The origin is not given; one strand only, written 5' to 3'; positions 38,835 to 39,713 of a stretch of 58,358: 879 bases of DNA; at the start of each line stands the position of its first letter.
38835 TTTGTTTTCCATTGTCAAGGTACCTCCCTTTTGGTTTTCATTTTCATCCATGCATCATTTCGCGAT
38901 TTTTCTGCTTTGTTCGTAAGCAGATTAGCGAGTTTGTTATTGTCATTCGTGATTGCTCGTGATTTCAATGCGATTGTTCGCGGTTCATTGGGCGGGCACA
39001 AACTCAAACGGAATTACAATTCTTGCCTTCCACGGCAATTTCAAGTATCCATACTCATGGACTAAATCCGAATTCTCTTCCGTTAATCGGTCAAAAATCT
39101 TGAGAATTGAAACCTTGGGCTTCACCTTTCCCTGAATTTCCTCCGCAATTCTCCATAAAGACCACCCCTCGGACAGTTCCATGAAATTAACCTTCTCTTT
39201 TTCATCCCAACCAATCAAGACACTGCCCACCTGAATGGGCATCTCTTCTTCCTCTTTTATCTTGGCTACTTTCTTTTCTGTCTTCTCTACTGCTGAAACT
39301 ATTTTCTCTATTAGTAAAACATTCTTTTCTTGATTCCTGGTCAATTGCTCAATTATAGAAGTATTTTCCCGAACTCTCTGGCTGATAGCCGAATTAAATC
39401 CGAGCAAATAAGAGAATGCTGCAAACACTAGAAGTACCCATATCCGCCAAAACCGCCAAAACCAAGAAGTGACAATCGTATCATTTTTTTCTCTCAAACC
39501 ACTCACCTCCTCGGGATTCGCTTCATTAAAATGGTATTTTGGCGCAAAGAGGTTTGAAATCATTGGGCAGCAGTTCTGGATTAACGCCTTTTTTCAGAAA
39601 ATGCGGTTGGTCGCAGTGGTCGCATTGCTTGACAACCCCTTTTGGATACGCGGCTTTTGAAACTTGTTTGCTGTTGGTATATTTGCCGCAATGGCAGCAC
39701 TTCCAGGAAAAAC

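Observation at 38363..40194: Self-contained orphan operon: two paralogous Cys-rich zinc-ribbon proteins, a Trp/Arg-rich membrane protein with LysM-like end, and micro-ORFs, wedged between two envelope sugar-transferase genes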

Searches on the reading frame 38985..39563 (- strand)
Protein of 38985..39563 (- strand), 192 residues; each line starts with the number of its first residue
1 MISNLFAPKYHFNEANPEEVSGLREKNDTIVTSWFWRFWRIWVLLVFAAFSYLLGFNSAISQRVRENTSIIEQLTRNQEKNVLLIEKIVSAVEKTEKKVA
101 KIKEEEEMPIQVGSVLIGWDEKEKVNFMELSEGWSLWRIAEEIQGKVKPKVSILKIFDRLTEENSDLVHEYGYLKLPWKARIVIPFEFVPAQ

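Call 3: search_protein_families(library=pfam, proteins=[window:38985-39563:-], max_evalue=1)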
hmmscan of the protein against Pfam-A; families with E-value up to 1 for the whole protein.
window:38985-39563:- (192 aa): 3 families
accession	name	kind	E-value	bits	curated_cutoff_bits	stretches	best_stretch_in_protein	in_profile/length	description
PF09173.17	eIF2_C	-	0.056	14.1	22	1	81-116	6-39/86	Initiation factor eIF2 gamma, C terminal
PF13567.11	DUF4131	-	0.11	12.6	31.6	1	33-99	20-84/165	Domain of unknown function (DUF4131)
PF14106.11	DUF4279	-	0.14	12.9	25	0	85-123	56-94/116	Domain of unknown function (DUF4279)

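Call 4: search_protein_families(library=phrogs, proteins=[window:38985-39563:-], max_evalue=1)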
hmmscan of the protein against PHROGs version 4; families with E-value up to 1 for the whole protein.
window:38985-39563:- (192 aa): 7 families
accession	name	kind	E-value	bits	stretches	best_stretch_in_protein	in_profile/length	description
phrog_1350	-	lysis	0.0066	17.6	1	42-105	29-92/97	holin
phrog_35529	-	unknown function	0.014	16.7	1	38-83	6-50/97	-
phrog_5962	-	unknown function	0.026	16.1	1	54-107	22-75/109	-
phrog_27133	-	unknown function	0.13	13.3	1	38-129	33-125/125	-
phrog_30805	-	unknown function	0.21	12.9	1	43-60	17-35/52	-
phrog_27870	-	unknown function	0.34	11.9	0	90-120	20-50/69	-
phrog_6065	-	unknown function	0.75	11.1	0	32-94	11-73/112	-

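Call 11: find_homologous_proteins(query=window:38985-39563:-, max_evalue=0.01)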
Query window:38985-39563:- (192 aa): 1 proteins with E <= 0.01 among 76 candidates.
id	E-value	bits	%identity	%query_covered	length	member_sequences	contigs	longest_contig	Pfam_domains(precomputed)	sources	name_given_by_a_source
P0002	1.9e-120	418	100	100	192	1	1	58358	-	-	-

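Call 13: search_protein_families(library=padloc, proteins=[window:38985-39563:-], max_evalue=1)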
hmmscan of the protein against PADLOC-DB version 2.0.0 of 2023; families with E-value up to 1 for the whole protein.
window:38985-39563:- (192 aa): 0 families

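Call 14: search_protein_families(library=ncbifam, proteins=[window:38985-39563:-], max_evalue=1)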
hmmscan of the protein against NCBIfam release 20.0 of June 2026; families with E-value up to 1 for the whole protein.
window:38985-39563:- (192 aa): 3 families
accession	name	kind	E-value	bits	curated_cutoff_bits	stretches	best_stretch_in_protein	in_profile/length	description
NF010723.1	PRK14125.1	equivalog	0.074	13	60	1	120-147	27-56/87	cell division suppressor protein YneA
NF038348.1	T2SS_HK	subfamily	0.1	11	450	1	49-109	240-302/574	histidine kinase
TIGR02449.1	TIGR02449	hypoth_equivalog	0.21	12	55.4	0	65-108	21-64/65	TIGR02449 family protein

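Call 22: search_solved_structures(query=window:38985-39563:-, max_evalue=10, show_alignments=3)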
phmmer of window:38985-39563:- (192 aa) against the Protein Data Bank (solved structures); distinct sequences matched with E-value up to 10: 1.
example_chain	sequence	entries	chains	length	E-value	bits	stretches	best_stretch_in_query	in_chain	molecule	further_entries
2r2p_A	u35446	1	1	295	0.8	12.7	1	70-128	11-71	Ephrin type-A receptor 5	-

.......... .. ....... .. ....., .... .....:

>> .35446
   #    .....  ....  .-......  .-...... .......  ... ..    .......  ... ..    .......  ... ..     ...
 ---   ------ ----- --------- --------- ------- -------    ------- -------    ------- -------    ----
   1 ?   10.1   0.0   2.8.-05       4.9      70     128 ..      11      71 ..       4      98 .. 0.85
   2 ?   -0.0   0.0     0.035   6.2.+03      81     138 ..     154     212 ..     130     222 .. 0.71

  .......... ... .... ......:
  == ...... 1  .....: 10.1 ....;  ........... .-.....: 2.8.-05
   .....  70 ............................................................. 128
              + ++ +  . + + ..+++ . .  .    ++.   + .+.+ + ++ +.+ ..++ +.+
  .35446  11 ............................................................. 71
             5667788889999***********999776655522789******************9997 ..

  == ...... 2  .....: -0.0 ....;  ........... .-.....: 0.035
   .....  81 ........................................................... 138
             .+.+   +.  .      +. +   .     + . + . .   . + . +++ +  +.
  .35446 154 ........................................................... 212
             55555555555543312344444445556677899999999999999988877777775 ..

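Call 24: predict_structure(protein=window:38985-39563:-)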
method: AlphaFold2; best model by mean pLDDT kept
length: 192 residues; sequences in the alignment: 1
mean_pLDDT: 65.5   pTM: 0.36
mean pLDDT of the five models: 65.5, 65.3, 61.1, 58.5, 54.6
residues with pLDDT >= 90: 60; 70-90: 21; 50-70: 40; < 50: 71
segments of 3 or more residues with pLDDT < 50: 1-4, 106-114, 122-127, 147-192
pLDDT, mean of each block of 10 residues (from residue 1): 51 63 82 94 98 95 94 95 92 82 51 48 48 54 53 38 39 37 36 32
secondary structure, 60 per line:
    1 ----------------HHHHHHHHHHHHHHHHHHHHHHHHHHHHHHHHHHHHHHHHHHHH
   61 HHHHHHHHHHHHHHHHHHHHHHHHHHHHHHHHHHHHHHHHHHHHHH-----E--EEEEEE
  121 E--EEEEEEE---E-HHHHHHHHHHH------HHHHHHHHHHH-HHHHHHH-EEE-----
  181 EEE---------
elements in order: H17-106 E115-121 E124-130 H136-146 H153-163 H165-171 E173-175 E181-183

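Call 31: search_protein_representatives(protein=window:38985-39563:-)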
Query: 192 residues. Proteins with E-value up to 0.001 (for the whole library): 2; up to 1e-10: 1; up to 1e-30: 1. The best 2 are listed.
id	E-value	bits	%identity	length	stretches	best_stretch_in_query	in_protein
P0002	5.9e-121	417.5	100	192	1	1-192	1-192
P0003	1.9e-08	50.6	31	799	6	95-181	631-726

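Call 33: search_protein_families(library=pfam, proteins=[P0003], max_evalue=1)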
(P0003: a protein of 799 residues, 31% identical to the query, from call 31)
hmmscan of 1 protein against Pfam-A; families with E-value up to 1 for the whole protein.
P0003 (799 aa): 12 families
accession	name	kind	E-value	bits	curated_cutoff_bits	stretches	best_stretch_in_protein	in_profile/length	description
PF00856.33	SET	-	5.9e-81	268.1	22.4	8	201-273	36-105/105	SET domain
PF12142.13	PPO1_DWL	-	2.7e-15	56.2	20.8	0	258-283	25-50/52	Polyphenol oxidase middle domain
PF23551.1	Zn_ribbon_20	-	1.8e-11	44.3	27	0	324-338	17-31/35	Zinc beta-ribbon domain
PF03187.20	Corona_I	-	4e-09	37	27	0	266-310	40-84/193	Corona nucleocapsid I protein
PF10379.14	nec1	-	7.4e-09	35.8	27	0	82-102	158-178/184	Virulence protein nec1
PF06827.20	zf-FPG_IleRS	-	0.00019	21.6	21.3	0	60-70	14-24/30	Zinc finger found in FPG and IleRS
PF18536.7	DUF5623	-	0.00099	19.7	35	0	237-250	3-16/126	Domain of unknown function (DUF5623)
PF15774.10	DUF4702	-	0.0011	18.5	27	0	182-221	31-70/395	Domain of unknown function (DUF4702)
PF08123.19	DOT1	-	0.0013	18.8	23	0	41-100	51-109/205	Histone methylation protein DOT1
PF04689.18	S1FA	-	0.0086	16.7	21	0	177-197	34-55/66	DNA binding protein S1FA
PF05464.17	Phi-29_GP4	-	0.012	16.1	27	0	196-213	13-30/126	Phi-29-like late genes activator (early protein GP4)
PF18319.7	Zn_ribbon_PriA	-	0.02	15.3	26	0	239-254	2-17/27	PriA DNA helicase Cys-rich region (CRR) domain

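Call 49: search_dna_similar(query=window:38985-39563:-, collection=phages, mode=protein, max_evalue=1, max_rows=10)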
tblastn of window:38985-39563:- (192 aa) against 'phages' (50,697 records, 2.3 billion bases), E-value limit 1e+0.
No match.

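Call 52: find_related_loci(query=window:38985-39563:-, collection=viral_contigs, flank=5000)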
Query window:38985-39563:- (192 aa) in viral_contigs; peptide patterns used: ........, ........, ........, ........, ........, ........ (x = any residue, [..] = any of these).
13 stretches matched a pattern, but none encodes a relative of the query by tblastn (E <= 1e-3).

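Call 66: fold_search(model_id=the predicted structure, library=pdb)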
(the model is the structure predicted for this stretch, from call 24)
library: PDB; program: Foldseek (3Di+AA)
matches with E <= 10: 193; with E <= 0.001: 0
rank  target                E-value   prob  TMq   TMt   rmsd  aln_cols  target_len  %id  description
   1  4ija_A                1.3e+00  0.12  0.13  0.09   7.9        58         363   16  Structure of S. aureus methicillin resistance factor MecR2 (released 2013-06-12)
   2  4ija_B                1.5e+00  0.11  0.13  0.09   7.8        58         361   16  Structure of S. aureus methicillin resistance factor MecR2 (released 2013-06-12)
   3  6b9s_A                1.6e+00  0.21  0.12  0.05   2.7        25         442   24  MPnS crystallized in the absence of substrate (released 2017-12-20)
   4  6b9s_D                1.8e+00  0.18  0.12  0.05   2.7        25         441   24  MPnS crystallized in the absence of substrate (released 2017-12-20)
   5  7bjk_A                1.8e+00  0.06  0.10  0.09   4.9        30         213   10  Crystal structure of the chloroplastic Fe superoxide dismutase PAP9 from Arabidopsis thaliana. (released 2021-07-07)
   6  6b9s_C                2.0e+00  0.20  0.12  0.05   2.7        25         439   24  MPnS crystallized in the absence of substrate (released 2017-12-20)
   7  6b9s_F                2.0e+00  0.18  0.12  0.06   2.7        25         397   24  MPnS crystallized in the absence of substrate (released 2017-12-20)
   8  6b9s_G                2.1e+00  0.16  0.12  0.05   2.7        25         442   24  MPnS crystallized in the absence of substrate (released 2017-12-20)
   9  2npt_D                2.3e+00  0.09  0.19  0.33   9.2        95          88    9  Crystal Structure of the complex of human mitogen activated protein kinase kinase 5 phox domain (MAP2K5-phox) with hum (released 2006-11-28)
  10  3cjl_B                2.4e+00  0.06  0.13  0.23  13.2        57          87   14  Crystal structure of a protein of unknown function (eca1910) from pectobacterium atrosepticum scri1043 at 2.20 A resol (released 2008-04-01)
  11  4v6u_Bl               2.6e+00  0.10  0.15  0.32  10.8        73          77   14  Promiscuous behavior of proteins in archaeal ribosomes revealed by cryo-EM: implications for evolution of eukaryotic  (released 2014-07-09)
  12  6b9s_B                3.1e+00  0.14  0.12  0.05   2.7        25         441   24  MPnS crystallized in the absence of substrate (released 2017-12-20)
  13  1dle_A                3.1e+00  0.06  0.12  0.09   8.9        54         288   22  FACTOR B SERINE PROTEASE DOMAIN (released 2000-12-13)
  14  6rur_J                3.1e+00  0.06  0.12  0.06   9.2        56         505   23  Structure of the SCIN stabilized C3bBb convertase bound to properdin (released 2019-08-21)
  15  8erm_A                3.3e+00  0.23  0.16  0.16   2.4        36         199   22  Crystal structure of FliC D2/D3 domains from Pseudomonas aeruginosa PAO1 (released 2023-05-17)
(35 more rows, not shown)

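Call 72: search_dna_similar(query=window:38985-39563:-, collection=plasmids, mode=protein, max_evalue=1, max_rows=8)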
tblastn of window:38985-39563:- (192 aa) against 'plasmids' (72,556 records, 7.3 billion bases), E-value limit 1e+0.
No match.
